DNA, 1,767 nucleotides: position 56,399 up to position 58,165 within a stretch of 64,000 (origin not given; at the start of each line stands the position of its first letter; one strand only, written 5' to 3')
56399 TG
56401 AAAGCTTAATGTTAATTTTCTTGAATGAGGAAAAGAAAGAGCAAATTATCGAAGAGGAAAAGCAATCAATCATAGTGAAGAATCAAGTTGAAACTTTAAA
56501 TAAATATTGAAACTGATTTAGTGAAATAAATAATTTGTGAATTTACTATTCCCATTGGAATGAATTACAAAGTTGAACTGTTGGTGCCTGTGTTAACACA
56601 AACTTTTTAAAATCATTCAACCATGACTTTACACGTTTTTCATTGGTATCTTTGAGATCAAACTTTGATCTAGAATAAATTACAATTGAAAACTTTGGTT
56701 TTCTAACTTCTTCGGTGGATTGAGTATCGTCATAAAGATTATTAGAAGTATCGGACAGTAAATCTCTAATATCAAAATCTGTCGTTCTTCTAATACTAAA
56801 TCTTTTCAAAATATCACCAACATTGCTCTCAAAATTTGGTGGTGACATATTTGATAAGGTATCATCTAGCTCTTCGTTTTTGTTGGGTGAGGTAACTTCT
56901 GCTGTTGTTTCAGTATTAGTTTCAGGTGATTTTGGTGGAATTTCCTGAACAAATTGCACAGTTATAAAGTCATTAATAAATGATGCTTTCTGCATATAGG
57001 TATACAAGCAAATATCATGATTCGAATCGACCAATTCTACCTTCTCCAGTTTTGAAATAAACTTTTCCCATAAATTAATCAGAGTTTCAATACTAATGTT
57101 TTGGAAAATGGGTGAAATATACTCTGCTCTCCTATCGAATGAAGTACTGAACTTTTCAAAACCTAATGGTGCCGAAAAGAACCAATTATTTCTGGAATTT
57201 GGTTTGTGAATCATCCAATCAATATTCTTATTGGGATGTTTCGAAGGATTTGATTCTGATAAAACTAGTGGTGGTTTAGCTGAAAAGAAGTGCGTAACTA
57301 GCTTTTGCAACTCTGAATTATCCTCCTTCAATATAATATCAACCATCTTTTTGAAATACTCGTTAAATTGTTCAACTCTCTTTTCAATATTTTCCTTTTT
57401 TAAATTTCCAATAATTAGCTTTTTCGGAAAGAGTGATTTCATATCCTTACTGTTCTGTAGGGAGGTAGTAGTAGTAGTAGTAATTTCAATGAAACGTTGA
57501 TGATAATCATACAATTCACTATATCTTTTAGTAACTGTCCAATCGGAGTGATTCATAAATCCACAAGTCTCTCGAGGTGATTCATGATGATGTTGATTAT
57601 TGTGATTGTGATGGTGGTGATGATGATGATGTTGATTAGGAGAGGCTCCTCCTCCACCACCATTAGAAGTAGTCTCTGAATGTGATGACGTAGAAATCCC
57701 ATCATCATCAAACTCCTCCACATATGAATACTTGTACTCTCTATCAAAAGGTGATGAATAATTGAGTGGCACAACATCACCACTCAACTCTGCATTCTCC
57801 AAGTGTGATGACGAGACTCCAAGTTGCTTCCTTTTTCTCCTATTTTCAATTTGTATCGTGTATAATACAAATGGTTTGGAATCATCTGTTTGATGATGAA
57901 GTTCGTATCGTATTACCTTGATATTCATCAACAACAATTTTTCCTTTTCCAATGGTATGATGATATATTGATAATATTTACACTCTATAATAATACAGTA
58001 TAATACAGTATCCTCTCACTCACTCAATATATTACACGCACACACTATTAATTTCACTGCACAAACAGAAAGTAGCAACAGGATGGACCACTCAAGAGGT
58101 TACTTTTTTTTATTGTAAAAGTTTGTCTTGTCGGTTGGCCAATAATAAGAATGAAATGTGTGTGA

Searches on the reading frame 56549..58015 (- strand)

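Call 61: search_protein_families(library=pfam, proteins=[window:56549-58015:-], max_evalue=0.0001)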
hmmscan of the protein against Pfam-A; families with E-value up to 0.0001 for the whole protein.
window:56549-58015:- (489 aa): 1 family
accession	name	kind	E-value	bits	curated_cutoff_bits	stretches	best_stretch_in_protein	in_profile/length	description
PF00787.29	PX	-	3.7e-07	31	21.6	1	155-237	5-78/84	PX domain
